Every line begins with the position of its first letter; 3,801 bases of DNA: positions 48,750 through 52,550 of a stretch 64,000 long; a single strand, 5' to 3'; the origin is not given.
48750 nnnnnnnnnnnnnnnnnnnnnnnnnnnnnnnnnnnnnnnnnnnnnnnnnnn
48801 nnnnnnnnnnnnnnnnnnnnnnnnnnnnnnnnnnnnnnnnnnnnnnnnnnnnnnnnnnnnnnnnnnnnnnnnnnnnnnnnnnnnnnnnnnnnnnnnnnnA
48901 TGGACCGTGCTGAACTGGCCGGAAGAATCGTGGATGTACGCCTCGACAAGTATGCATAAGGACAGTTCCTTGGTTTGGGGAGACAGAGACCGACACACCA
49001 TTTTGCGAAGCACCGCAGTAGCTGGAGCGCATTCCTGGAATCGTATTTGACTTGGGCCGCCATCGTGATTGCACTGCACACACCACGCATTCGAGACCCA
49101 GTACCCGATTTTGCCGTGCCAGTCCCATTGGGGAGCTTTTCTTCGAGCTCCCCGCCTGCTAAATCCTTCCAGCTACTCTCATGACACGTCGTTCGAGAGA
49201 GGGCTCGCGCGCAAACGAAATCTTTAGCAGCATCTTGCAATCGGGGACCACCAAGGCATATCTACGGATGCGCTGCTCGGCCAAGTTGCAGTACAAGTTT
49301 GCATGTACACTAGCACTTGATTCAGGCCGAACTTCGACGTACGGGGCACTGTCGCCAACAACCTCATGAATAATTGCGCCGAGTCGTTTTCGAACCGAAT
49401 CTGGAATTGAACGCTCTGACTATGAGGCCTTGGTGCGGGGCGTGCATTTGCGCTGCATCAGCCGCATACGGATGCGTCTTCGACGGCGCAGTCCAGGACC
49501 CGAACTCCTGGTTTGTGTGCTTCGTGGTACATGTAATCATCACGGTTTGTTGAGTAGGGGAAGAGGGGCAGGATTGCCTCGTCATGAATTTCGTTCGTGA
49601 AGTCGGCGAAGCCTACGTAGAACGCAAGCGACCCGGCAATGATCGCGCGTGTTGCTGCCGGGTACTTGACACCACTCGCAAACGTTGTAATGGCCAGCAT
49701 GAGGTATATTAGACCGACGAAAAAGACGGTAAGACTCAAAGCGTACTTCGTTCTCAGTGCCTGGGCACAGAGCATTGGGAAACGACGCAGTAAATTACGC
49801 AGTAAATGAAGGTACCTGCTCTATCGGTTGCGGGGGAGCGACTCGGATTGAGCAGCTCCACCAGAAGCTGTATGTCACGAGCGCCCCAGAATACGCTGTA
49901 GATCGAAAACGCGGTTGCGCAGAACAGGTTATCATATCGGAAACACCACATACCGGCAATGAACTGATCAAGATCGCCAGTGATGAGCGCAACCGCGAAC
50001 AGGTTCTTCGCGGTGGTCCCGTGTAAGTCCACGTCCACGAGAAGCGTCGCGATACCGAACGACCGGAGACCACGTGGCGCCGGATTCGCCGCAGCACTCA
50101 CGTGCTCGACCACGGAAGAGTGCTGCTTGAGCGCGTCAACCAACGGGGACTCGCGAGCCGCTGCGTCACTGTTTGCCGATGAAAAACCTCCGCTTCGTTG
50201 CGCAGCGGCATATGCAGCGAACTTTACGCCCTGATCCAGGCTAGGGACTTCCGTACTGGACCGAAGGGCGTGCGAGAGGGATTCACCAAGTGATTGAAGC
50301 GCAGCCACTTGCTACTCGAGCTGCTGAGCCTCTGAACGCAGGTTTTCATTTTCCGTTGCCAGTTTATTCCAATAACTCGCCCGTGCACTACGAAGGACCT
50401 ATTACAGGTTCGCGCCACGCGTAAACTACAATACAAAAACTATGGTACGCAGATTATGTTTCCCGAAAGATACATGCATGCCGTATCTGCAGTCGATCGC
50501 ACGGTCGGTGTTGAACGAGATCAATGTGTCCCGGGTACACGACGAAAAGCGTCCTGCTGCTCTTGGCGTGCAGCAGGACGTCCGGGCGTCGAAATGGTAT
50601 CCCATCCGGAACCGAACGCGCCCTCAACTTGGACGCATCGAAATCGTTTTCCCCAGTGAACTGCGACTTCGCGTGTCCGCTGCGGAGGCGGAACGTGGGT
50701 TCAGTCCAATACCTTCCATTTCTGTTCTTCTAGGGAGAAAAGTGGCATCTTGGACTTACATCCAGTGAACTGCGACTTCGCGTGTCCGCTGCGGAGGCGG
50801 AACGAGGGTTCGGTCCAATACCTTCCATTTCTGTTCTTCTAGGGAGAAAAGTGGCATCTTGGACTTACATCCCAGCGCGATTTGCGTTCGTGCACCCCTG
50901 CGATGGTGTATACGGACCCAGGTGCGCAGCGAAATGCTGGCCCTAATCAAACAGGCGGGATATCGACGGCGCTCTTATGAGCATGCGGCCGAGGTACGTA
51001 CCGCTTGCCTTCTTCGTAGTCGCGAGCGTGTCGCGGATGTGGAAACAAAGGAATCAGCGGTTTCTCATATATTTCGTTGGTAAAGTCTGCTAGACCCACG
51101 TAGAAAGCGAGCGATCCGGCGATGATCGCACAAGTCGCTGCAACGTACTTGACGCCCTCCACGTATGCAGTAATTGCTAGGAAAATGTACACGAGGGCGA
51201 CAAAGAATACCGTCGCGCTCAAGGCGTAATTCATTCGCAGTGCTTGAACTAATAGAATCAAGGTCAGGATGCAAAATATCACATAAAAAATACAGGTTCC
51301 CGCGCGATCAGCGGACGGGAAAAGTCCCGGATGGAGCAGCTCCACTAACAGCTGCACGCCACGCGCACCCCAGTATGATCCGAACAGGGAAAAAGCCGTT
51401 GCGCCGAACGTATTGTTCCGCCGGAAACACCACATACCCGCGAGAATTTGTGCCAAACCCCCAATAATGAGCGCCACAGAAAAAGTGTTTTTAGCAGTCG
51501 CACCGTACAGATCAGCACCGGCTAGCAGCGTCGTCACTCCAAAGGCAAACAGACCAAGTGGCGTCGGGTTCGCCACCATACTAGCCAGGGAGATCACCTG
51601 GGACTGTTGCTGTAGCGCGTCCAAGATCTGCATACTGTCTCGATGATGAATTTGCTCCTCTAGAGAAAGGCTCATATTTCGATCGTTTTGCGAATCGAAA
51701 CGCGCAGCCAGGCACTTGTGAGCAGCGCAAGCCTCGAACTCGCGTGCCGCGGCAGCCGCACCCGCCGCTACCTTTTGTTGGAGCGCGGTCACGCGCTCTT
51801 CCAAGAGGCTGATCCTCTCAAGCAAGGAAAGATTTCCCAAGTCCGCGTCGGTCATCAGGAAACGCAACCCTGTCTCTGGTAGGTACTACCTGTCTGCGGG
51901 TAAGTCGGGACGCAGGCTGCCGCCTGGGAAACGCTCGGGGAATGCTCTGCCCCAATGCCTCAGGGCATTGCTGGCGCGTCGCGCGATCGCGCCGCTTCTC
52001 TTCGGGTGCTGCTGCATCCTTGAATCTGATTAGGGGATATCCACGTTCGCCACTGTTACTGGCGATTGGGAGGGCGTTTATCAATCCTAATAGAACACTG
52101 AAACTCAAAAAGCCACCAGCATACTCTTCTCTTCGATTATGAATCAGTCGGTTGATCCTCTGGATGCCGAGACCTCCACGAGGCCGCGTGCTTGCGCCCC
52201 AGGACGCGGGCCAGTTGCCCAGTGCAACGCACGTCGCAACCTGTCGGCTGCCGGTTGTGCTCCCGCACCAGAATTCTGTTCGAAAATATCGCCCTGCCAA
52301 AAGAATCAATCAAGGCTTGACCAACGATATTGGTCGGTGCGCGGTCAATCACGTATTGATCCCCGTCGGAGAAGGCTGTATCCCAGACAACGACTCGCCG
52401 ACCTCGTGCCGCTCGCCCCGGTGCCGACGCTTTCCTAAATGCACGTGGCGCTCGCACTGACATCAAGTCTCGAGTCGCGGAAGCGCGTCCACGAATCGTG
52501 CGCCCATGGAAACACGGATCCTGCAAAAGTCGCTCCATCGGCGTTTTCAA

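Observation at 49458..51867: Tandem pair of acetate-transporter (GPR1/FUN34/YaaH) genes; the second copy is frameshifted at a 12-bp duplication; a 109-bp duplication sits between them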

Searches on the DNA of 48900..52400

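Call 21: search_rna_families(source=window, start=48900, end=52400, threshold=evalue, max_evalue=1)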
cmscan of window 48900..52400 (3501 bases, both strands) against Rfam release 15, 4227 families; matches with E-value up to 1: 0.
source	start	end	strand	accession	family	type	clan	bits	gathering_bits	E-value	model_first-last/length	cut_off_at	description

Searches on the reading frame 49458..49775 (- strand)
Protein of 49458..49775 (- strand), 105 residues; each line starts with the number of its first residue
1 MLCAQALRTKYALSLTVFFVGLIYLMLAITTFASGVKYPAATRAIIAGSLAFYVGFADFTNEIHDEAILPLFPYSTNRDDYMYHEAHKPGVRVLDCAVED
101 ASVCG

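Call 6: search_protein_families(library=pfam, proteins=[window:49458-49775:-], max_evalue=0.01)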
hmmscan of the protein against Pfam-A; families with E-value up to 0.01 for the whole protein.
window:49458-49775:- (105 aa): 1 family
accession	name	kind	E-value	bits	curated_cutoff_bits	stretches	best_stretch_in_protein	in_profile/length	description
PF01184.24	Gpr1_Fun34_YaaH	-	0.00015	21.9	25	1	1-62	130-193/207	GPR1/FUN34/yaaH family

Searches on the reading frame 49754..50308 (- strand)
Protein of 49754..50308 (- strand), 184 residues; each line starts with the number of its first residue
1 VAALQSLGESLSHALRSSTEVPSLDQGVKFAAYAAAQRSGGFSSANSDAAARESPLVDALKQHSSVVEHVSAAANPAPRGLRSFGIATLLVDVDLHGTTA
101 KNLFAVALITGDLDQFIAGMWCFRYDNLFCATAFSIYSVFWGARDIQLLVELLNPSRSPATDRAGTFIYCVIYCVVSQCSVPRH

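Call 6: search_protein_families(library=pfam, proteins=[window:49754-50308:-], max_evalue=0.01)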
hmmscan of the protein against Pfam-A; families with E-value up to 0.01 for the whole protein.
window:49754-50308:- (184 aa): 1 family
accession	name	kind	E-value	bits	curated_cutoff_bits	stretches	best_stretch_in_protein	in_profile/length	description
PF01184.24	Gpr1_Fun34_YaaH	-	3.3e-14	53.4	25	1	71-143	15-91/207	GPR1/FUN34/yaaH family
